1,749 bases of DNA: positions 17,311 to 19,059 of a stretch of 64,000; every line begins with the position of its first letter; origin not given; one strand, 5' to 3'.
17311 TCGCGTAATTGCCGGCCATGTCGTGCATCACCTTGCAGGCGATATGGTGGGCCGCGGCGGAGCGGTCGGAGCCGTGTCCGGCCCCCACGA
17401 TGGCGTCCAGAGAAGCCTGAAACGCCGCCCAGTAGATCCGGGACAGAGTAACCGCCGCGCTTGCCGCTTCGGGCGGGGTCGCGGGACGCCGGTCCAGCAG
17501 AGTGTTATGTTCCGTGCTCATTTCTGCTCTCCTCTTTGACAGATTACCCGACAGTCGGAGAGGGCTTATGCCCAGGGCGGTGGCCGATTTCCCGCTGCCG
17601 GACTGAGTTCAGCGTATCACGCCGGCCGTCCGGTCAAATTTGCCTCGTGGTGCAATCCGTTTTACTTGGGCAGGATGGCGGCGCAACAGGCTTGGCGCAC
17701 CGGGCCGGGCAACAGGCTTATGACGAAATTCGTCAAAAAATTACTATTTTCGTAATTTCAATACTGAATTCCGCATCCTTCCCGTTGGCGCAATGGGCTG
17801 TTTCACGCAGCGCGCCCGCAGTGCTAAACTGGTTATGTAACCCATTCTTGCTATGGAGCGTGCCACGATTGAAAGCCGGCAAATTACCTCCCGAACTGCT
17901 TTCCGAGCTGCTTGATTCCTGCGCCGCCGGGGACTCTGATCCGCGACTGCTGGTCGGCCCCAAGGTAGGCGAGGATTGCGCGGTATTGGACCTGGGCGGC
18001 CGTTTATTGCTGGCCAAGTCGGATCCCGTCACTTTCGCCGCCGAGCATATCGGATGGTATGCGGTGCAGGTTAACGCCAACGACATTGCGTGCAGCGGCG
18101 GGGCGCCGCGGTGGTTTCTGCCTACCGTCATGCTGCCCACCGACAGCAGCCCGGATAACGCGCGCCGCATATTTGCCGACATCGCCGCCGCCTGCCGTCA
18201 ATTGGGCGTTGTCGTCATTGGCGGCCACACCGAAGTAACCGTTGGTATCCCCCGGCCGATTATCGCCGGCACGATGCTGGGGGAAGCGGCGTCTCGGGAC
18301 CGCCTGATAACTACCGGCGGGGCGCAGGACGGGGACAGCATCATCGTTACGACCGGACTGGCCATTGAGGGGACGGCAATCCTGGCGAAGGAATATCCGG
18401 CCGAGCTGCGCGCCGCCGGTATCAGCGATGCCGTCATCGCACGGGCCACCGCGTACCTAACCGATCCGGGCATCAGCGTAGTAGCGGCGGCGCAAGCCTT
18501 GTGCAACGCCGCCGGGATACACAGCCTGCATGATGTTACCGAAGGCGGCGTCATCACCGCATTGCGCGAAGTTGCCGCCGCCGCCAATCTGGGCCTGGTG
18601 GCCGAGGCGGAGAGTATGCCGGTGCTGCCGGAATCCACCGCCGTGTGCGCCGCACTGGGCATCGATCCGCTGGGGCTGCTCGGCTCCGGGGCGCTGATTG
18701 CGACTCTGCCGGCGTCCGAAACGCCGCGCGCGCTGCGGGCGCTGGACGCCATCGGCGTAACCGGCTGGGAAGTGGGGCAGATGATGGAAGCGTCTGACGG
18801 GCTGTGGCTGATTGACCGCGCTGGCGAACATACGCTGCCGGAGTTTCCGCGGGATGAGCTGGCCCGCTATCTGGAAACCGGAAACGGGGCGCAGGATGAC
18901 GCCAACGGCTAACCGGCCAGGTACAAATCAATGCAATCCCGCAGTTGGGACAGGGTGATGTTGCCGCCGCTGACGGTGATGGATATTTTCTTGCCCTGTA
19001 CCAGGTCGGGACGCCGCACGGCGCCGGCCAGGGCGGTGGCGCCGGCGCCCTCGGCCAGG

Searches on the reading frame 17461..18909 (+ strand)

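Call 94: search_protein_families(library=pfam, proteins=[window:17461-18909:+], max_evalue=0.0001)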
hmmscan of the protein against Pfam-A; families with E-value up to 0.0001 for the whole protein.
window:17461-18909:+ (483 aa): 2 families
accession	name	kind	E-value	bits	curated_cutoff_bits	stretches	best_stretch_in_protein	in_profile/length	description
PF00586.29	AIRS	-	3.8e-21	76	24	1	170-275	1-111/112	AIR synthase related protein, N-terminal domain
PF02769.27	AIRS_C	-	1.2e-14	55.2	23.1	1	289-444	1-148/156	AIR synthase related protein, C-terminal domain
